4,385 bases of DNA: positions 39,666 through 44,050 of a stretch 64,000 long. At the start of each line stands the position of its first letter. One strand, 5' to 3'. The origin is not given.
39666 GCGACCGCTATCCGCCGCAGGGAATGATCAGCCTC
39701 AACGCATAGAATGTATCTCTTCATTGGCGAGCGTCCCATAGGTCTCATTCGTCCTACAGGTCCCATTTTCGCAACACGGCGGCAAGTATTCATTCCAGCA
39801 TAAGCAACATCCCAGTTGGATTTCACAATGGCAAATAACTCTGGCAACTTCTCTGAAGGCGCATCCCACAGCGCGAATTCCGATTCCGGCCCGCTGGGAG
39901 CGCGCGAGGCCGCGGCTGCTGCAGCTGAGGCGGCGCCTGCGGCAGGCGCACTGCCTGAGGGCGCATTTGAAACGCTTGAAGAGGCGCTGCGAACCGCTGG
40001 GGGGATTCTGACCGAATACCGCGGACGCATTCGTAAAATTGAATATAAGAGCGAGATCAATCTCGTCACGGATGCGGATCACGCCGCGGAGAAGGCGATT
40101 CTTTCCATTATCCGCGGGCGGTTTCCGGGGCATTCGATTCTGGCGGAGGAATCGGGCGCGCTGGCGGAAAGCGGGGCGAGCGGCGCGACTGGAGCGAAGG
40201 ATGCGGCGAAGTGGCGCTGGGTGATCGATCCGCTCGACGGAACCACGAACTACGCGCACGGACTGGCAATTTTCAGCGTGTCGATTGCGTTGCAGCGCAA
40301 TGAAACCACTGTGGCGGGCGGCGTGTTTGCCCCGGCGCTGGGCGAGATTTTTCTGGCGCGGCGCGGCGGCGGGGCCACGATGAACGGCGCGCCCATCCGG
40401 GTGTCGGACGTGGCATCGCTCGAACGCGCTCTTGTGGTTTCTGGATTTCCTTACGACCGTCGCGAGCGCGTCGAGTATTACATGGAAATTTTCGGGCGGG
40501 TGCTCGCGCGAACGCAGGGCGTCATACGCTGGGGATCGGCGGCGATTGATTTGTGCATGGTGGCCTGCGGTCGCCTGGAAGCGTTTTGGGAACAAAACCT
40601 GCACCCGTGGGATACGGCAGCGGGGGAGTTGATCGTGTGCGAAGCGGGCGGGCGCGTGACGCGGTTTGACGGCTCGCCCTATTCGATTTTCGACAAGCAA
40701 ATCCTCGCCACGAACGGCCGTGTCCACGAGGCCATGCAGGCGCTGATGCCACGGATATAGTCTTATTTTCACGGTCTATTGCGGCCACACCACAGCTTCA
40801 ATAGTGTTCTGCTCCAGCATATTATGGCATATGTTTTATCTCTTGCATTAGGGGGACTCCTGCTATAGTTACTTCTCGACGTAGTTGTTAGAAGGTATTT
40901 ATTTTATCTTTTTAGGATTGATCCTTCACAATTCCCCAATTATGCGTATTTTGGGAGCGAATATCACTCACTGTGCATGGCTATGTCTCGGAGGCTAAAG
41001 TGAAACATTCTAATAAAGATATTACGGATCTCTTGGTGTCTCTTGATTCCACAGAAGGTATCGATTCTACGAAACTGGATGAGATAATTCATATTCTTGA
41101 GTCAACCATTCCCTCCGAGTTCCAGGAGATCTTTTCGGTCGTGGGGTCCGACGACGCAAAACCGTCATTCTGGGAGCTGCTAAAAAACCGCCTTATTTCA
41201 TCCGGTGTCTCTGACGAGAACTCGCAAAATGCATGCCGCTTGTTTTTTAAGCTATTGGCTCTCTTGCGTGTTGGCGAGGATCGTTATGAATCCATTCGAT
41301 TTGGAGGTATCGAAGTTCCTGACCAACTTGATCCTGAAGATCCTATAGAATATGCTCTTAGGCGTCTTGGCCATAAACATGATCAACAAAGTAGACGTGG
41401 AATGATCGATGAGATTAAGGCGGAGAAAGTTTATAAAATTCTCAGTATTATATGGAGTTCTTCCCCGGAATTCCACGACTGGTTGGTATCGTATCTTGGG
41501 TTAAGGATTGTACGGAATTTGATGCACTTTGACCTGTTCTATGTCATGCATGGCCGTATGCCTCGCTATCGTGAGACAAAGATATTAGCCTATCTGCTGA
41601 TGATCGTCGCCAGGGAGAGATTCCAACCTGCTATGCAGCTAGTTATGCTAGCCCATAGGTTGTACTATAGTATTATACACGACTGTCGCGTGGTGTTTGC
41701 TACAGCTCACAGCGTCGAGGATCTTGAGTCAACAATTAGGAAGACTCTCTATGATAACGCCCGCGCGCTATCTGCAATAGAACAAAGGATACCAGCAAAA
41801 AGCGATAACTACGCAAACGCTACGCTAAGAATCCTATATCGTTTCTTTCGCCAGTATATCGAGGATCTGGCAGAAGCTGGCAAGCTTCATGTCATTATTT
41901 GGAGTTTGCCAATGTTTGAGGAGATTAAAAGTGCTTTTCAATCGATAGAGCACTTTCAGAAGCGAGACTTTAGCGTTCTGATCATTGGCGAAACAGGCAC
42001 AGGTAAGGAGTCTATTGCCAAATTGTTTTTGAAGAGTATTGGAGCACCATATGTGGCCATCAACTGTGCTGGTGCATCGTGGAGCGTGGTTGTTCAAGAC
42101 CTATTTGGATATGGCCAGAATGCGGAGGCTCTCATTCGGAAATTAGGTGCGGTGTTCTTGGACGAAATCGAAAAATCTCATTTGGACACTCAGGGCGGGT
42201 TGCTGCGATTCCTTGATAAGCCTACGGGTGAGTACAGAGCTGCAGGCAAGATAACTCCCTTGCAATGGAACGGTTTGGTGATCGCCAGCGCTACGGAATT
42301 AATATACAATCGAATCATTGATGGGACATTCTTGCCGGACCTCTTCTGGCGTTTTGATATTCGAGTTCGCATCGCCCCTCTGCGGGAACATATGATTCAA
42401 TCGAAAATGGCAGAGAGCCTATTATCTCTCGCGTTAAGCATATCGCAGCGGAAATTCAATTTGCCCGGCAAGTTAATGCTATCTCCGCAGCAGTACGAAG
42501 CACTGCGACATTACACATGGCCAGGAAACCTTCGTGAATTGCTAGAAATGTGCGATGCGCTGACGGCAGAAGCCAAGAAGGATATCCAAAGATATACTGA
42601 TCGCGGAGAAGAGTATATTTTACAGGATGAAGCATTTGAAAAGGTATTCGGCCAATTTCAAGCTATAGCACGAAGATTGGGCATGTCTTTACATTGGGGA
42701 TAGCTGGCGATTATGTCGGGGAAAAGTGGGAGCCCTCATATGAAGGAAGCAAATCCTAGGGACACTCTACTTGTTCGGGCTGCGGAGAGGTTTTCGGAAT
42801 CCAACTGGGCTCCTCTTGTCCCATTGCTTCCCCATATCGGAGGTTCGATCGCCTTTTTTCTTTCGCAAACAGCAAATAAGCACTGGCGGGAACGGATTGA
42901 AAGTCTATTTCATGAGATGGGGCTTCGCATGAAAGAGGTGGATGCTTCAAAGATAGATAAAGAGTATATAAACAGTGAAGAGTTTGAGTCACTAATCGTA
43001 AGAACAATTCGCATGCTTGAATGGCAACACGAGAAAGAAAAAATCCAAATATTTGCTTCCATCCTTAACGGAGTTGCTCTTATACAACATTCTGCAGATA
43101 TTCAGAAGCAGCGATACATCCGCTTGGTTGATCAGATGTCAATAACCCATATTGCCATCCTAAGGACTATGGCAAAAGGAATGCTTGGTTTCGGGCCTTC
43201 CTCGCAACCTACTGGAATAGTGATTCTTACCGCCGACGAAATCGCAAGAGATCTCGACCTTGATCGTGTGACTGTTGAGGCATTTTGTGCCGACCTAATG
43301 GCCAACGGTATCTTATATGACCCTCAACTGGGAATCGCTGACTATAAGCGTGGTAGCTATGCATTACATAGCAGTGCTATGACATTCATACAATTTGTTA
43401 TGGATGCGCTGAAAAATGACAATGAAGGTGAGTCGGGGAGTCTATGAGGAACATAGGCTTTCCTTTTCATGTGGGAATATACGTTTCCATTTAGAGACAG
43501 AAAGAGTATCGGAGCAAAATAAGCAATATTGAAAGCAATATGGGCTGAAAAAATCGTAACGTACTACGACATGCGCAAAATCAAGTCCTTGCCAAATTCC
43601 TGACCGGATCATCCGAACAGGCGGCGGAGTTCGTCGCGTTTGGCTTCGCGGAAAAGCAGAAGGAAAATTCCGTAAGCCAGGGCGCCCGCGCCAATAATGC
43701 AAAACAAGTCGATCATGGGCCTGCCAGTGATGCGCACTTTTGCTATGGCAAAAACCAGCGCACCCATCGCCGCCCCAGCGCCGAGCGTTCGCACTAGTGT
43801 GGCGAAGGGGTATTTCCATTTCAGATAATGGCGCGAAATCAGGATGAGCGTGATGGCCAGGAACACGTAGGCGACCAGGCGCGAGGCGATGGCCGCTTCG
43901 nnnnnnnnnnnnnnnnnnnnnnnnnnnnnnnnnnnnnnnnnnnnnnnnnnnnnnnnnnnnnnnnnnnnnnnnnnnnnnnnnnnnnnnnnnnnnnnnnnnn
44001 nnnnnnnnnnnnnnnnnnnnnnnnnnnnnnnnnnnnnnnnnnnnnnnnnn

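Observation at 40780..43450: AT-rich two-gene cassette (AAA+ ATPase + Abi-alpha/wHTH-like protein): candidate undescribed defence or regulatory module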

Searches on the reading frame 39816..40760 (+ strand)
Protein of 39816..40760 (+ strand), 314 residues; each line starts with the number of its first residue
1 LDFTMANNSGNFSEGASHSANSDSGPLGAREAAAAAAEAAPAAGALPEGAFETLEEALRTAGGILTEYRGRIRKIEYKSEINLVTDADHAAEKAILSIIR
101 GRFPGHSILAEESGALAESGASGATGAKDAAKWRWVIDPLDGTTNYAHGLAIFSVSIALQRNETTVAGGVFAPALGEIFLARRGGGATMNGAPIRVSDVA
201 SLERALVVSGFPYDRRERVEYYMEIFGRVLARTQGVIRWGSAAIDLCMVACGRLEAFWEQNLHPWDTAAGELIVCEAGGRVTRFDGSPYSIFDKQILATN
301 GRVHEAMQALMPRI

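Call 3: search_protein_families(library=pfam, proteins=[window:39816-40760:+], max_evalue=0.1)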
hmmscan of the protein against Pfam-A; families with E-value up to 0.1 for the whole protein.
window:39816-40760:+ (314 aa): 1 family
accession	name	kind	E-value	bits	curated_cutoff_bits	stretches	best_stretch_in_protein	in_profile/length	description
PF00459.30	Inositol_P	-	2.5e-66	224.4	27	1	53-306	8-261/271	Inositol monophosphatase family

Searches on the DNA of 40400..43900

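Call 100: search_rna_families(source=window, start=40400, end=43900, threshold=evalue, max_evalue=1)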
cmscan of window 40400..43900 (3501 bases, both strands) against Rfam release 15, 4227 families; matches with E-value up to 1: 0.
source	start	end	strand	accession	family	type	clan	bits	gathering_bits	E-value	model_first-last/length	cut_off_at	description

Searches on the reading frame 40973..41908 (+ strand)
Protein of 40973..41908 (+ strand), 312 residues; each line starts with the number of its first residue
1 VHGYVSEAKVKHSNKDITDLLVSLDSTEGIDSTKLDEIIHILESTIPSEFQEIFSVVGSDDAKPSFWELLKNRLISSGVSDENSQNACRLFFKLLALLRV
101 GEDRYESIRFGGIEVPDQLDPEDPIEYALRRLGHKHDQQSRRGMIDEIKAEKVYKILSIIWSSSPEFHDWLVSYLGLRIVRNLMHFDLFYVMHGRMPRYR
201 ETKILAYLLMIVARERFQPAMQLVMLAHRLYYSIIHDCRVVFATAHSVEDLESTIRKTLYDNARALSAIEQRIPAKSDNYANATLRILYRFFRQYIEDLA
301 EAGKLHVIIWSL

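Call 49: find_related_loci(query=A5, collection=viral_contigs, flank=8000)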
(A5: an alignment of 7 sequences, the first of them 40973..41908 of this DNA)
Query A5 (312 aa) in viral_contigs; peptide patterns used: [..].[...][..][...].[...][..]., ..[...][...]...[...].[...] (x = any residue, [..] = any of these).
84 stretches matched a pattern, but none encodes a relative of the query by tblastn (E <= 1e-3).

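Call 63: search_solved_structures(query=A5, max_evalue=10, show_alignments=2)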
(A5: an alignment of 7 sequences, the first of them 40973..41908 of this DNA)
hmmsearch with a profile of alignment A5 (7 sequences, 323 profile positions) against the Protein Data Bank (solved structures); distinct sequences matched with E-value up to 10: 0.

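Call 96: search_dna_similar(query=window:40973-41908:+, collection=plasmids, mode=protein, max_evalue=0.01, max_rows=15)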
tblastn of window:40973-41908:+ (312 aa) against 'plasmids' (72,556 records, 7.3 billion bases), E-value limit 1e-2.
No match.

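Call 112: search_protein_families(library=pfam, alignment_id=A5, max_evalue=1)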
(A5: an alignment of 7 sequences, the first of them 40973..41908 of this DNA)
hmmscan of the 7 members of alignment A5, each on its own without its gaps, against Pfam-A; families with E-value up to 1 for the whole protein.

A. member 1, window:40973-41908:+ (312 aa): 1 family
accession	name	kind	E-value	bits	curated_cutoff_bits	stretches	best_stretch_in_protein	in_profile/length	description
PF17035.10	BET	-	0.07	13.7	24.5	0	144-167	13-36/64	Bromodomain extra-terminal - transcription regulation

B. families by the number of members that match (of 7 scanned): 4 families
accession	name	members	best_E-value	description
PF17035.10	BET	1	0.07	Bromodomain extra-terminal - transcription regulation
PF19965.4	VMAP-M2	1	0.095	vWA-MoxR associated protein middle region (VMAP-M) 2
PF07201.16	HrpJ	1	0.16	HrpJ-like domain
PF16039.10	DUF4791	1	0.17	Domain of unknown function (DUF4791)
